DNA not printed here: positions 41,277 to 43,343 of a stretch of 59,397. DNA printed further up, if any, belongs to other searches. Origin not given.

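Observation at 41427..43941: CofD-family transferase fused to a HAD phosphatase, paired with a MobA-like nucleotidyltransferase, inside a Wzx-type glycan operon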

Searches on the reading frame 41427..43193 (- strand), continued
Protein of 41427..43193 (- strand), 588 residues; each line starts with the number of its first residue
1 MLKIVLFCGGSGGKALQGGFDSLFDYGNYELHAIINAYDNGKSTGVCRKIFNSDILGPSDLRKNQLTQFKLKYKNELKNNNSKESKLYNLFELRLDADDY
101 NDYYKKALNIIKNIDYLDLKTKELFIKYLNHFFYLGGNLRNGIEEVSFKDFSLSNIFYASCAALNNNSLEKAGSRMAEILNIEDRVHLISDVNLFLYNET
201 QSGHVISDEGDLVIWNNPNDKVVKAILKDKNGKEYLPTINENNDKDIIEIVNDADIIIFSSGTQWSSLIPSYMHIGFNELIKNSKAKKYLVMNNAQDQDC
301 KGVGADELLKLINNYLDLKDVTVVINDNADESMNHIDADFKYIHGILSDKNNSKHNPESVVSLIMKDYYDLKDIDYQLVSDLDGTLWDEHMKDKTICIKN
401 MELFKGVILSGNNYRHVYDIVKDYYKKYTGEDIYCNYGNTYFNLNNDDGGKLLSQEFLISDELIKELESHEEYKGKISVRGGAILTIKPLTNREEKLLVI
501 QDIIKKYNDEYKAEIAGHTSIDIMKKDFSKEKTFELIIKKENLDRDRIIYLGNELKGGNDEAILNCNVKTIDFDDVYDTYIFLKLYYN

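Call 86: search_solved_structures(query=L021:9965-11164:+, max_evalue=10, show_alignments=5)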
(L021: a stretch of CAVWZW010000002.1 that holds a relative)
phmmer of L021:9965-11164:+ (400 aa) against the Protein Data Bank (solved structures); distinct sequences matched with E-value up to 10: 11.
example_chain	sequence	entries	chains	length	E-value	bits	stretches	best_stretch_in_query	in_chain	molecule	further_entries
2ppv_A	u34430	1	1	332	3.9e-23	85.3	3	276-364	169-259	Uncharacterized protein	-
2hzb_A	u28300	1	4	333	2e-22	83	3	266-361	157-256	Hypothetical UPF0052 protein BH3568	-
2o2z_A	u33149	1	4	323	2.2e-22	82.9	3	263-361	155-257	hypothetical protein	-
2p0y_A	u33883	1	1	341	5.1e-15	58.6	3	275-358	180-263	Hypothetical protein lp_0780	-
2q7x_A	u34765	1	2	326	9.7e-15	57.7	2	273-348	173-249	UPF0052 protein SP_1565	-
3c3d_A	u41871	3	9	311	0.09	15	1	249-354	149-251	2-phospho-L-lactate transferase | LPPG:FO 2-phospho-L-lactate transferase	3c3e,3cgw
3tu6_A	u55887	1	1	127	0.18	14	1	212-277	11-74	Pseudoazurin (Blue copper protein)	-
6uvx_B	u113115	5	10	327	0.45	12.7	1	273-337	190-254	Phosphoenolpyruvate transferase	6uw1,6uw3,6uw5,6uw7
1ybd_A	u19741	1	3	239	0.61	12.3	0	260-294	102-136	Uridylate kinase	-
5tgd_A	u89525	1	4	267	0.83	11.8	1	8-79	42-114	FolM Alternative dihydrofolate reductase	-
5bt9_A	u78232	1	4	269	0.84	11.8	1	8-79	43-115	3-oxoacyl-(Acyl-carrier-protein) reductase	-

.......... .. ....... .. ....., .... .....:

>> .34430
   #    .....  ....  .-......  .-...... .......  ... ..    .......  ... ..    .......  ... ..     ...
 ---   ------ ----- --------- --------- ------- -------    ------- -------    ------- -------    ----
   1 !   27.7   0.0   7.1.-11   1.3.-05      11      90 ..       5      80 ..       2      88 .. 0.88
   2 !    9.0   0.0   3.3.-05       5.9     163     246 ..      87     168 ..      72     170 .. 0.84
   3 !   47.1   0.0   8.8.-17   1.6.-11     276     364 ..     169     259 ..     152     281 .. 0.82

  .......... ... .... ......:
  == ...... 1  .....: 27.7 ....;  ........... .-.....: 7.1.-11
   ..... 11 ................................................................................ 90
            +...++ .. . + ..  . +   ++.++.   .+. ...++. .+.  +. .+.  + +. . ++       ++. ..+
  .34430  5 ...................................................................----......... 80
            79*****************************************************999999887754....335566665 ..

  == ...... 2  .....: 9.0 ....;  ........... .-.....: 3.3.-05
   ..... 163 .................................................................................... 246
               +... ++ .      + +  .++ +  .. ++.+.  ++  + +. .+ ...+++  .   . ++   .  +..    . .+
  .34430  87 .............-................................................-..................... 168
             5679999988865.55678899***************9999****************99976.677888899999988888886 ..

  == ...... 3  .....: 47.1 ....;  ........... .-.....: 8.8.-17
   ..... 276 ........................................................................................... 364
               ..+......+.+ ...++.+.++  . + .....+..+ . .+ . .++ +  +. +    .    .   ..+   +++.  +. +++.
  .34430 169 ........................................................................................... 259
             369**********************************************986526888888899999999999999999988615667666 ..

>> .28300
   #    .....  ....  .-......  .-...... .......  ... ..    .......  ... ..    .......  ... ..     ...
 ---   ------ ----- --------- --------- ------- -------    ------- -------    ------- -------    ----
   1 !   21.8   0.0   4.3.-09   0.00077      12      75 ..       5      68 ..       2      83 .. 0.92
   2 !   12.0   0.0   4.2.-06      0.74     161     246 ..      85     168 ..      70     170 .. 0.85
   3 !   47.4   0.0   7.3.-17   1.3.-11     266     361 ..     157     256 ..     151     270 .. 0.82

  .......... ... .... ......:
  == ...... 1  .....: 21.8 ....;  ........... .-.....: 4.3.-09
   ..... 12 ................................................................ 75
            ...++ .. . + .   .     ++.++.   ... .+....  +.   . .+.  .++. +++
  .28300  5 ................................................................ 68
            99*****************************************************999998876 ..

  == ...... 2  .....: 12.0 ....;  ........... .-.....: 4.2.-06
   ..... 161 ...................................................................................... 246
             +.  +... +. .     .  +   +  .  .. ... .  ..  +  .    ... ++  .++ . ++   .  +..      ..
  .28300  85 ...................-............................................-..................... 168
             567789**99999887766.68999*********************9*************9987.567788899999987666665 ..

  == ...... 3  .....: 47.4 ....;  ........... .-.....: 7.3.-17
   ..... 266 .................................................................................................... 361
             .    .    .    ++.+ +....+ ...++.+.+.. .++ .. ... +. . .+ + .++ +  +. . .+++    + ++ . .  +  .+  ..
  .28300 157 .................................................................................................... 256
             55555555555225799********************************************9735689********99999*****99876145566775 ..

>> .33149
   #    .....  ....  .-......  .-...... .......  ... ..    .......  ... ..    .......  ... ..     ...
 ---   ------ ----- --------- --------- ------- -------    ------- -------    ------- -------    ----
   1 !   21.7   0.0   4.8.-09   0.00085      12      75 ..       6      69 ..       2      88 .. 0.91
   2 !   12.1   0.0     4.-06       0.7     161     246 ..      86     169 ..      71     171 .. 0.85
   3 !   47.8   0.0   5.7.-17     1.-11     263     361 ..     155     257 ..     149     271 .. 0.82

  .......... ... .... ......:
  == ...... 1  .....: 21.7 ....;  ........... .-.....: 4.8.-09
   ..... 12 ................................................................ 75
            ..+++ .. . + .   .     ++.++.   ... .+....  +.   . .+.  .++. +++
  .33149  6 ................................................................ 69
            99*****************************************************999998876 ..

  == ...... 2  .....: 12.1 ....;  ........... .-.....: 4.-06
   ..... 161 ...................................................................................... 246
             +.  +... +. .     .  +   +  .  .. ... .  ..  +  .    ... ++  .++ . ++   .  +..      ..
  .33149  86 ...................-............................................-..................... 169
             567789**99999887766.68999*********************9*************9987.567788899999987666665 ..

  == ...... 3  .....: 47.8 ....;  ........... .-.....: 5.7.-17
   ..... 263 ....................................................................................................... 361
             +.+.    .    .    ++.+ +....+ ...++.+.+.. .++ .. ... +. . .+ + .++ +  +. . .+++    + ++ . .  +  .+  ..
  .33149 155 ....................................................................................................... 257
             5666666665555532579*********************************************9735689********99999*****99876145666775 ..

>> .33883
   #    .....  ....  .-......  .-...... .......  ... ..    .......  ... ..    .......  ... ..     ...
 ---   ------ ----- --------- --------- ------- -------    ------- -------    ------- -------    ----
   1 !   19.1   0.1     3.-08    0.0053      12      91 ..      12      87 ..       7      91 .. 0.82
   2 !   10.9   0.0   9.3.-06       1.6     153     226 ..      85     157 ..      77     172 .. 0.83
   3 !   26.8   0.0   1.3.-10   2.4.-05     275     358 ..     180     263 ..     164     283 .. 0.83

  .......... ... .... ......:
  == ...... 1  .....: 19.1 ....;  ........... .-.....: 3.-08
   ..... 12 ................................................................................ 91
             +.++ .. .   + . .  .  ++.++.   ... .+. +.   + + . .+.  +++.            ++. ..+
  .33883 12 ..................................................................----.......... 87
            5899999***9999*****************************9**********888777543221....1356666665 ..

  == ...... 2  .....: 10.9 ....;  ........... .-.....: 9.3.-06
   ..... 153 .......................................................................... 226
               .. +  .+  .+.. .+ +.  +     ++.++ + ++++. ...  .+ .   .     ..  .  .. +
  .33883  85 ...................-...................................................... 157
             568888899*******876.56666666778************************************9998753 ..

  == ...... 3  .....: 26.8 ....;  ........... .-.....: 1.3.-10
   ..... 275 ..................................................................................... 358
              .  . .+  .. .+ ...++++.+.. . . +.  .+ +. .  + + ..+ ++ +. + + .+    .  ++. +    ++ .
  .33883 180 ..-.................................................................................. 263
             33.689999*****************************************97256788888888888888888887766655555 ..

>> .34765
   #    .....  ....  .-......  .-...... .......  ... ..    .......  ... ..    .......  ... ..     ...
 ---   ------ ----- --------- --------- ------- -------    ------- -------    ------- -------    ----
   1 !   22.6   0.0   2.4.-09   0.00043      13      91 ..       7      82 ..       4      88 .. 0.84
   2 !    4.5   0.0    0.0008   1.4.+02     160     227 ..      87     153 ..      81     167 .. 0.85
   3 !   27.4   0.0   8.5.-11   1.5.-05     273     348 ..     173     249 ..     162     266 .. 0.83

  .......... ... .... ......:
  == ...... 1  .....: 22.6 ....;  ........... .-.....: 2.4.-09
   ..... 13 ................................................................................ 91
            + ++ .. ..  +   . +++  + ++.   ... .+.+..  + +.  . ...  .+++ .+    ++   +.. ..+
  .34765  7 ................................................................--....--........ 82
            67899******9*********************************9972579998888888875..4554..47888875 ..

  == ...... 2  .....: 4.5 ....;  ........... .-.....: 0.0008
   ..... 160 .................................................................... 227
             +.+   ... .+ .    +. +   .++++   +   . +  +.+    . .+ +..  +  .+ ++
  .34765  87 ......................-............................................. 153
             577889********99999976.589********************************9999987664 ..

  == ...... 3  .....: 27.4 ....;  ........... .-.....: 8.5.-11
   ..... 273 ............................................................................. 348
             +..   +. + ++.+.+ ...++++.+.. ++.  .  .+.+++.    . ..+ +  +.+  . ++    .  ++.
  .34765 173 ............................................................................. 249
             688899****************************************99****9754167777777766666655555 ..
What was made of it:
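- On PF01933 superfamily (CofD / YvcK / UPF0052): No direct alignment to FbiA or CofD could be obtained (E 0.09-0.45 even from the closer L021 domain, call 86).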
